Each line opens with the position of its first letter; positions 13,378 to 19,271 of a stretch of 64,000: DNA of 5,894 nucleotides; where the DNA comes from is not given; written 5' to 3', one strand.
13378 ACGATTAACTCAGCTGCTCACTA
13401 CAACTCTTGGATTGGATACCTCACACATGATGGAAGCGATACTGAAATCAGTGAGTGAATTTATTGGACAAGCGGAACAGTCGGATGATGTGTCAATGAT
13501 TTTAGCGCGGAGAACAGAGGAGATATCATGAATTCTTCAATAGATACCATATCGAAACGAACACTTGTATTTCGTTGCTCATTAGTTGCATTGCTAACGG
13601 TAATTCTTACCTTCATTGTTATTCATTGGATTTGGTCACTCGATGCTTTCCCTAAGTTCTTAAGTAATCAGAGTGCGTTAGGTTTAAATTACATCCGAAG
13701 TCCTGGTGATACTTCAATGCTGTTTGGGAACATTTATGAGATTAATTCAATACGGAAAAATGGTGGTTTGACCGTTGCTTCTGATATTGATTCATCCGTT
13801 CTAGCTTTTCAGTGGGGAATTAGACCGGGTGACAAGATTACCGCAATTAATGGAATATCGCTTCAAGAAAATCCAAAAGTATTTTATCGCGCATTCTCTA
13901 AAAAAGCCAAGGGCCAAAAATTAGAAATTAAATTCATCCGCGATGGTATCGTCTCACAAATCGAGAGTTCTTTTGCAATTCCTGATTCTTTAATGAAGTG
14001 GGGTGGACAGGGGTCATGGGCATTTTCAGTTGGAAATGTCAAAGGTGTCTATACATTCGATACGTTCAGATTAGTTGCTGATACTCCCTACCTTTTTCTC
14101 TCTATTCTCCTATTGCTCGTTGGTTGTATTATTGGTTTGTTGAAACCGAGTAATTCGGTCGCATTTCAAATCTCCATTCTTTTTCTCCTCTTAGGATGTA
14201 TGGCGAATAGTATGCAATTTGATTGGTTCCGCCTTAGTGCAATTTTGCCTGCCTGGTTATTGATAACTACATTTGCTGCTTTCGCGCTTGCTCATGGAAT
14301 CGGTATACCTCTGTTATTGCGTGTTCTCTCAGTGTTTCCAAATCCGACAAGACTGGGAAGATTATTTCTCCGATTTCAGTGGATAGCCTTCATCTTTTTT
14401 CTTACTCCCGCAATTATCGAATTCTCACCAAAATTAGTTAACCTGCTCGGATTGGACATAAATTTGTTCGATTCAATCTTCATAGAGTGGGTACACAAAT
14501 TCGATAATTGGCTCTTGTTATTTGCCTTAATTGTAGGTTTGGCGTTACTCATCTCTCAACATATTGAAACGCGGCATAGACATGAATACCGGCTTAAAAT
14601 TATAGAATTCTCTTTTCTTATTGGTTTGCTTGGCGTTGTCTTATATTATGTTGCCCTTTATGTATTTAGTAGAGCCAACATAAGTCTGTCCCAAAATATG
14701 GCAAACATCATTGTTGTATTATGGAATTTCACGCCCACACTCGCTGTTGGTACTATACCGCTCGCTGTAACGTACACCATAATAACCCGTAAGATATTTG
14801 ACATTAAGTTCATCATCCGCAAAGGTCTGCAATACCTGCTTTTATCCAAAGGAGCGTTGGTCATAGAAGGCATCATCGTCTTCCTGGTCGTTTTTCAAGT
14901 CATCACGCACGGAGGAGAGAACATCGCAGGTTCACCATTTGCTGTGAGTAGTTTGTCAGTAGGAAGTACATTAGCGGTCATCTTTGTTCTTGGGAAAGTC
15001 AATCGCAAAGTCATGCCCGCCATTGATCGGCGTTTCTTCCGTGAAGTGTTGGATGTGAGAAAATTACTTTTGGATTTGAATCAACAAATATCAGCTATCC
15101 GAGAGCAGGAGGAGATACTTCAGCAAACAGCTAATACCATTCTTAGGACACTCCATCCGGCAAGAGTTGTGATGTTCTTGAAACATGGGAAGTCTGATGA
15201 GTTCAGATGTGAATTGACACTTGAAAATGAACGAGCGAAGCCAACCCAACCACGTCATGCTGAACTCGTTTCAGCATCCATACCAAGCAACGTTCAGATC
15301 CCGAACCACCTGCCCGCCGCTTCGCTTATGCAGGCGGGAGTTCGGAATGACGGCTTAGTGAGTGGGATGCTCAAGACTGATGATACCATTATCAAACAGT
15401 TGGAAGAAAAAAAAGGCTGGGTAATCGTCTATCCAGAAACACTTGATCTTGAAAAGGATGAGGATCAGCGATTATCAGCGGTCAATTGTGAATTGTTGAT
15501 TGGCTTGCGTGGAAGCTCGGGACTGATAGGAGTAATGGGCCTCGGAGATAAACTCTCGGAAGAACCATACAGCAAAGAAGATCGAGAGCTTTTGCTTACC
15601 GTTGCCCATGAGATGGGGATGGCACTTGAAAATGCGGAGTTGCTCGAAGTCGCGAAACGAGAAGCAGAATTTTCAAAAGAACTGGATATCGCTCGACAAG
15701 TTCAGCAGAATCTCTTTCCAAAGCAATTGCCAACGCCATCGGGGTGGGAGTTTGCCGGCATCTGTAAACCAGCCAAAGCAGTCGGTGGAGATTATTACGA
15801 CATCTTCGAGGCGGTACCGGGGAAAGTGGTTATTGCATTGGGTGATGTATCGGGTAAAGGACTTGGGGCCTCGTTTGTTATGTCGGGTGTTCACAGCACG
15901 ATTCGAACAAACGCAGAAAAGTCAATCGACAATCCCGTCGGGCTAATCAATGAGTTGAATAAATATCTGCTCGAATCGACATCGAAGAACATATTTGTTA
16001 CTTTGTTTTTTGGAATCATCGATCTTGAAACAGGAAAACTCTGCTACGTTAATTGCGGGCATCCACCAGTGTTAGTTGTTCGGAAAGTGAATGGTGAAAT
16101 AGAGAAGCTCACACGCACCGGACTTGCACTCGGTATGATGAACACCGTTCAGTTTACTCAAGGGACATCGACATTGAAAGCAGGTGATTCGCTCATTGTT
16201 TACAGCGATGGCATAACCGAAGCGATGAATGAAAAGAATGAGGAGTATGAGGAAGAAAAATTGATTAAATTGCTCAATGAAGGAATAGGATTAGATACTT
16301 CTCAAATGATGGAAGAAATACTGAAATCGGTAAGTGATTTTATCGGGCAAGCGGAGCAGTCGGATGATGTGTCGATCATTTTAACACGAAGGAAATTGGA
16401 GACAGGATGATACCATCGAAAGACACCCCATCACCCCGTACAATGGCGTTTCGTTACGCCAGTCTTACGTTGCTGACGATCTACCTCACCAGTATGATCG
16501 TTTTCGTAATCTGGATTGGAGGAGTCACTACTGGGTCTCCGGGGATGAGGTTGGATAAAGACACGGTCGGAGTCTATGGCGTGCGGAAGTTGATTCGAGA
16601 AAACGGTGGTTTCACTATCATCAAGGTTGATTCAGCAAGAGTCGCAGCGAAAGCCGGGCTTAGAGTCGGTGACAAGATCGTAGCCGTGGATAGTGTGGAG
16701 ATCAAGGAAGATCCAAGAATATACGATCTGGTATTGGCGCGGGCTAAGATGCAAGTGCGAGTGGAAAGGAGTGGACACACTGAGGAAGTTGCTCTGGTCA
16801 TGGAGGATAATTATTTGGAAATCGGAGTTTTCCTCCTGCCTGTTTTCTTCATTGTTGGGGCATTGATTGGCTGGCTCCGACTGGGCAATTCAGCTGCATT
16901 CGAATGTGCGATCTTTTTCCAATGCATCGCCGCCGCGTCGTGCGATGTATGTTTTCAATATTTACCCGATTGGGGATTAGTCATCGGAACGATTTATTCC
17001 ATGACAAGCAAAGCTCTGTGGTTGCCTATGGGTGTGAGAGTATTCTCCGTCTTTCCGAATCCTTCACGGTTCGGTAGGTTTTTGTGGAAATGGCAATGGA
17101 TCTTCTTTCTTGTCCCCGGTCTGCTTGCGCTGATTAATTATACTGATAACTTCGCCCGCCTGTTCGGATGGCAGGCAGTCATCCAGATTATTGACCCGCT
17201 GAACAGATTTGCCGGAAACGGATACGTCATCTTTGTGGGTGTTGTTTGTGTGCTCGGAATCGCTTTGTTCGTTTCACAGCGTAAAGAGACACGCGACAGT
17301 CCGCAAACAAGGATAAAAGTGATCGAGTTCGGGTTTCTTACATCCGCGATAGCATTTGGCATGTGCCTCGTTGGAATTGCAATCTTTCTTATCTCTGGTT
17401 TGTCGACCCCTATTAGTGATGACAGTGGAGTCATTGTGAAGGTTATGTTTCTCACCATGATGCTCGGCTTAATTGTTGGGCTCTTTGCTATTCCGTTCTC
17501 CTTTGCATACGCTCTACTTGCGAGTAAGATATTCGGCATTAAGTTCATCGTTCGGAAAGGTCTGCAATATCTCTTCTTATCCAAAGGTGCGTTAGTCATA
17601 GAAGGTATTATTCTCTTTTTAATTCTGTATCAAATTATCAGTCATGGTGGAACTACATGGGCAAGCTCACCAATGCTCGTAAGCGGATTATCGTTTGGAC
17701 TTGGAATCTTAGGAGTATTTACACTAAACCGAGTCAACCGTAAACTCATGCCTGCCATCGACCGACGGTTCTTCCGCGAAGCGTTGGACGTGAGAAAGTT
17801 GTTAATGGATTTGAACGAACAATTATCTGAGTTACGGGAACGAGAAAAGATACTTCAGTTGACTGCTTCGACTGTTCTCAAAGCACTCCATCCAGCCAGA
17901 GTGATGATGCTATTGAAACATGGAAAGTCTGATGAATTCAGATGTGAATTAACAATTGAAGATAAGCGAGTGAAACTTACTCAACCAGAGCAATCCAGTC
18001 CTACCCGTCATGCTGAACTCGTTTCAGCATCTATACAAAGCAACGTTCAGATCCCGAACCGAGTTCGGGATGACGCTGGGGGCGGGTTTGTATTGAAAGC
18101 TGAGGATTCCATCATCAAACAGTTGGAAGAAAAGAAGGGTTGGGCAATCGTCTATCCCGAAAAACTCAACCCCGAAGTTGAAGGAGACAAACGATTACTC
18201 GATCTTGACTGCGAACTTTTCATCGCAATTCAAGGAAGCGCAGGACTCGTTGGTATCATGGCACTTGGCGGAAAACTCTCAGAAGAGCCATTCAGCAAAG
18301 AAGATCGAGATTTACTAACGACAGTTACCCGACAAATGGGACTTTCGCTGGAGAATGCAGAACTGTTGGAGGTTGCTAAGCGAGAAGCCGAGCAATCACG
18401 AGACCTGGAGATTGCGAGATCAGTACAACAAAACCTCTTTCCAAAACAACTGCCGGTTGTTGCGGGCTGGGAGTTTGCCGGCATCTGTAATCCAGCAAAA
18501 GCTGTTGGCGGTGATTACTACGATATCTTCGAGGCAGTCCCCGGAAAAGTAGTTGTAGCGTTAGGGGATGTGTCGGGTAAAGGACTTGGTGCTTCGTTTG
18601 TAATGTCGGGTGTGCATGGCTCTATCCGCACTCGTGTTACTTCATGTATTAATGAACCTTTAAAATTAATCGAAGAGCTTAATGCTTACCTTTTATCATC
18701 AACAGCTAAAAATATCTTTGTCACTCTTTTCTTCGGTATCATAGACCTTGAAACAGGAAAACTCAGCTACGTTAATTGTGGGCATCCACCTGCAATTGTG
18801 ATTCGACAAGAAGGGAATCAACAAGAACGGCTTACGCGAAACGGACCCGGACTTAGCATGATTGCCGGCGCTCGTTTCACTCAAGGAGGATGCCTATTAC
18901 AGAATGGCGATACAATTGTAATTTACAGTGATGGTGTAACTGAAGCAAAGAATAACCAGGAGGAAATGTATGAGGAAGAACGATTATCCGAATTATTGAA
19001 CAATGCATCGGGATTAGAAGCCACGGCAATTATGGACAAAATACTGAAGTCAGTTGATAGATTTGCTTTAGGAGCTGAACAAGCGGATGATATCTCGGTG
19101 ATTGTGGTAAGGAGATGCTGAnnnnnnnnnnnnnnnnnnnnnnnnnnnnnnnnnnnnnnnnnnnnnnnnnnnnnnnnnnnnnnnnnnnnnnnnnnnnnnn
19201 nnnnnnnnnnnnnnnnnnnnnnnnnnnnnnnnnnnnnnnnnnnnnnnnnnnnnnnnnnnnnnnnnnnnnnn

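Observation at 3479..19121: Operon of five tandem paralogous PDZ–polytopic membrane–GAF–PP2C sensor phosphatases plus an embedded secreted TPR protein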

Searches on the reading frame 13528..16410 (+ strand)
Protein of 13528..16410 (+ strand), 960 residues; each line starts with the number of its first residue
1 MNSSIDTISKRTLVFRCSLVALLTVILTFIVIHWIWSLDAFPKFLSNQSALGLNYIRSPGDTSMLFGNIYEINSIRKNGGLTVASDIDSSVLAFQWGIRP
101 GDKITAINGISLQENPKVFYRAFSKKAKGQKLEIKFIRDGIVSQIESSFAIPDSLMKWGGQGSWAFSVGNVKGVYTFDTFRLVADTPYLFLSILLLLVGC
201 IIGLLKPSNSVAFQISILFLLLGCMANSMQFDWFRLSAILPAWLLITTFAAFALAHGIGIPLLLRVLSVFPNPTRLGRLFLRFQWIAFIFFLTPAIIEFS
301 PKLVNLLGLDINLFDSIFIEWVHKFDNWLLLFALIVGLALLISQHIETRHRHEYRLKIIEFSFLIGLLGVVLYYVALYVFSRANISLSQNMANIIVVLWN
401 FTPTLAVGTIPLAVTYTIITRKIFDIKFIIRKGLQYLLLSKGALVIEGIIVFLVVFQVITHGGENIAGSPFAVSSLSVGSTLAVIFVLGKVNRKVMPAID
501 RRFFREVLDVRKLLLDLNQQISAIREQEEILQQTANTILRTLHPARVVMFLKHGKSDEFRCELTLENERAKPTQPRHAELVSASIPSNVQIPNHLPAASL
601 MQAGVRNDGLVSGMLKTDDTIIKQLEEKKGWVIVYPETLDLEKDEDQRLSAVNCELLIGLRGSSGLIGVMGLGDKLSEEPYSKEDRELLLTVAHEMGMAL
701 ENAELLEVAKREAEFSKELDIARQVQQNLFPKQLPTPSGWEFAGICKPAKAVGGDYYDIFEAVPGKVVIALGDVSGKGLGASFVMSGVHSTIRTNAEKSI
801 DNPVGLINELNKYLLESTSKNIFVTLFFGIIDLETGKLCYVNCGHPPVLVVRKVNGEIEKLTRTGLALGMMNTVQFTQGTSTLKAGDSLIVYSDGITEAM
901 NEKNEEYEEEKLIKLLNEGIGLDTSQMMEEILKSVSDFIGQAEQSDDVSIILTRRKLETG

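Call 4: search_protein_families(library=pfam, proteins=[window:13528-16410:+], max_evalue=0.01)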
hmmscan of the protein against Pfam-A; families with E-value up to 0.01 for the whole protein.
window:13528-16410:+ (960 aa): 5 families
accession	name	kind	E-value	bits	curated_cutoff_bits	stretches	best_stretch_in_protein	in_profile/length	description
PF07228.17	SpoIIE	-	1.9e-48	165.4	25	1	765-955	3-191/192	Stage II sporulation protein E (SpoIIE)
PF13180.12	PDZ_2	-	4e-05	24.2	27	1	78-145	11-76/80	PDZ domain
PF13492.12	GAF_3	-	0.00028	21.7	27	0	644-702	73-129/129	GAF domain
PF17820.7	PDZ_6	-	0.0011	19.1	27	1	97-128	15-44/54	PDZ domain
PF01590.32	GAF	-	0.0019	19.1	22.4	1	528-700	3-133/133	GAF domain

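Call 5: search_protein_families(library=ncbifam, proteins=[window:13528-16410:+], max_evalue=0.01)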
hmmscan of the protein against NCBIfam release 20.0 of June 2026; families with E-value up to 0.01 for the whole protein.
window:13528-16410:+ (960 aa): 5 families
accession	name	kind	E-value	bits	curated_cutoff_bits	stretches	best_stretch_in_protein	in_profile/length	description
TIGR02865.1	spore_II_E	equivalog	3.5e-18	65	490.8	1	743-954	557-762/764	stage II sporulation protein E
NF045505.1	RR_RssB_Pseudo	equivalog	6.5e-17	61.6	700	1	707-956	139-392/394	two-component system response regulator RssB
NF041606.1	dguan_cyc_DgcA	equivalog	3.1e-06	26.4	370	1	615-709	82-178/340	diguanylate cyclase DgcA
NF038263.1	prot_phos_SiaA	equivalog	1.3e-05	24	700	1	697-952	394-654/658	biofilm regulation protein phosphatase SiaA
TIGR02916.1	PEP_his_kin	equivalog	5.6e-05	21.9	300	0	315-572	121-365/679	XrtA/PEP-CTERM system histidine kinase PrsK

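Call 82: find_encoding_contigs(protein=window:13528-16410:+, flank=10000, max_places=4)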
Protein window:13528-16410:+ (960 aa): no gene with exactly this product is on record in the collection.

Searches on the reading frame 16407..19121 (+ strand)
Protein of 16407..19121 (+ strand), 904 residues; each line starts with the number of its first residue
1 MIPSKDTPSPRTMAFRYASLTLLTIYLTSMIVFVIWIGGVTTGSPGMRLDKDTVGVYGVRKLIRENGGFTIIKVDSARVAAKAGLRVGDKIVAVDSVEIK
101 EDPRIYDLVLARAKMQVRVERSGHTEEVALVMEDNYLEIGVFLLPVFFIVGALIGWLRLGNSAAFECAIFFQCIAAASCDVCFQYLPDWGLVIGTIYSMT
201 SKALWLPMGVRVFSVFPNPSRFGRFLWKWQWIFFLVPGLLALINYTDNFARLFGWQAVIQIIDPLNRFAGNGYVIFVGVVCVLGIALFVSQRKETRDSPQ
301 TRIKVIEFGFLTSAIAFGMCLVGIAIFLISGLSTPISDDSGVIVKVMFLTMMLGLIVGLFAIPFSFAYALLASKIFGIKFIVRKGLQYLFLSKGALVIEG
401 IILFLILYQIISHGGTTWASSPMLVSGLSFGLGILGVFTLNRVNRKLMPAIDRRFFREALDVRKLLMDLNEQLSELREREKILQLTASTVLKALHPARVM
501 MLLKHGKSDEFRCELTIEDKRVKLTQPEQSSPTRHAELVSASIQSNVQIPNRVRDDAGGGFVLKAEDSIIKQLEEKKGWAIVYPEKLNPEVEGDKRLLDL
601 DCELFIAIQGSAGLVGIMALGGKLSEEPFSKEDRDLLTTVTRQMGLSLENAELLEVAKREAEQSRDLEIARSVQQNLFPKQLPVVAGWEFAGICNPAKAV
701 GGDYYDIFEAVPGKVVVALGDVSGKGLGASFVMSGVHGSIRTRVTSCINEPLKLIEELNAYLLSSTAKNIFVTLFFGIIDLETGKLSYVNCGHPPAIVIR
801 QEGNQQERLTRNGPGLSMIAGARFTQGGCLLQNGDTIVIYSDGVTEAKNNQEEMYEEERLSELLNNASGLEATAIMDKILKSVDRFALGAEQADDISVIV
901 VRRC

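Call 4: search_protein_families(library=pfam, proteins=[window:16407-19121:+], max_evalue=0.01)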
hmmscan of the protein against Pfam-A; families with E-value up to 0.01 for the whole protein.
window:16407-19121:+ (904 aa): 5 families
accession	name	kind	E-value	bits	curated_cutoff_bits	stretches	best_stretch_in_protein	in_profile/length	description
PF07228.17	SpoIIE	-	1e-48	166.3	25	1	713-903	3-191/192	Stage II sporulation protein E (SpoIIE)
PF17820.7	PDZ_6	-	6.5e-07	29.4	27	1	78-118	9-49/54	PDZ domain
PF13180.12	PDZ_2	-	2.9e-06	27.9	27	1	63-128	8-76/80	PDZ domain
PF13492.12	GAF_3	-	0.0018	19.1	27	1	600-650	80-129/129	GAF domain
PF00595.29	PDZ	-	0.0023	18.7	23.2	1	63-100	18-58/81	PDZ domain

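Call 5: search_protein_families(library=ncbifam, proteins=[window:16407-19121:+], max_evalue=0.01)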
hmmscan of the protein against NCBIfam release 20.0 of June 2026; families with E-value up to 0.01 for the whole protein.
window:16407-19121:+ (904 aa): 9 families
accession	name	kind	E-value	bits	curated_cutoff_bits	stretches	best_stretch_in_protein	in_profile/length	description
TIGR02865.1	spore_II_E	equivalog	3.4e-14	51.9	490.8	1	693-902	559-762/764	stage II sporulation protein E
NF045505.1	RR_RssB_Pseudo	equivalog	6.1e-14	51.9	700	1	654-903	138-391/394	two-component system response regulator RssB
TIGR00054.1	TIGR00054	equivalog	7.9e-07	28.3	147.55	1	69-145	204-281/421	RIP metalloprotease RseP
NF041606.1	dguan_cyc_DgcA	equivalog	2.6e-06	26.6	370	1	561-657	80-178/340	diguanylate cyclase DgcA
TIGR02916.1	PEP_his_kin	equivalog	9.5e-05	21.1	300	0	590-655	398-464/679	XrtA/PEP-CTERM system histidine kinase PrsK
TIGR04400.1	RK_trnsloc_Pase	equivalog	0.00039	19.6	200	1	649-849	111-306/358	Arg-Lys translocation region protein phosphatase RktP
TIGR02037.1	degP_htrA_DO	subfamily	0.00048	19.2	416.2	1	48-133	244-328/434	Do family serine endopeptidase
NF041521.1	HhoA_HhoB_HtrA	equivalog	0.00058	19.3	450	1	63-130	259-329/335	HhoA/HhoB/HtrA family serine endopeptidase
TIGR02860.1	spore_IV_B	equivalog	0.0043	16.1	305.25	1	46-130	99-178/402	SpoIVB peptidase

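Call 84: find_encoding_contigs(protein=window:16407-19121:+, flank=10000, max_places=4)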
Protein window:16407-19121:+ (904 aa): no gene with exactly this product is on record in the collection.
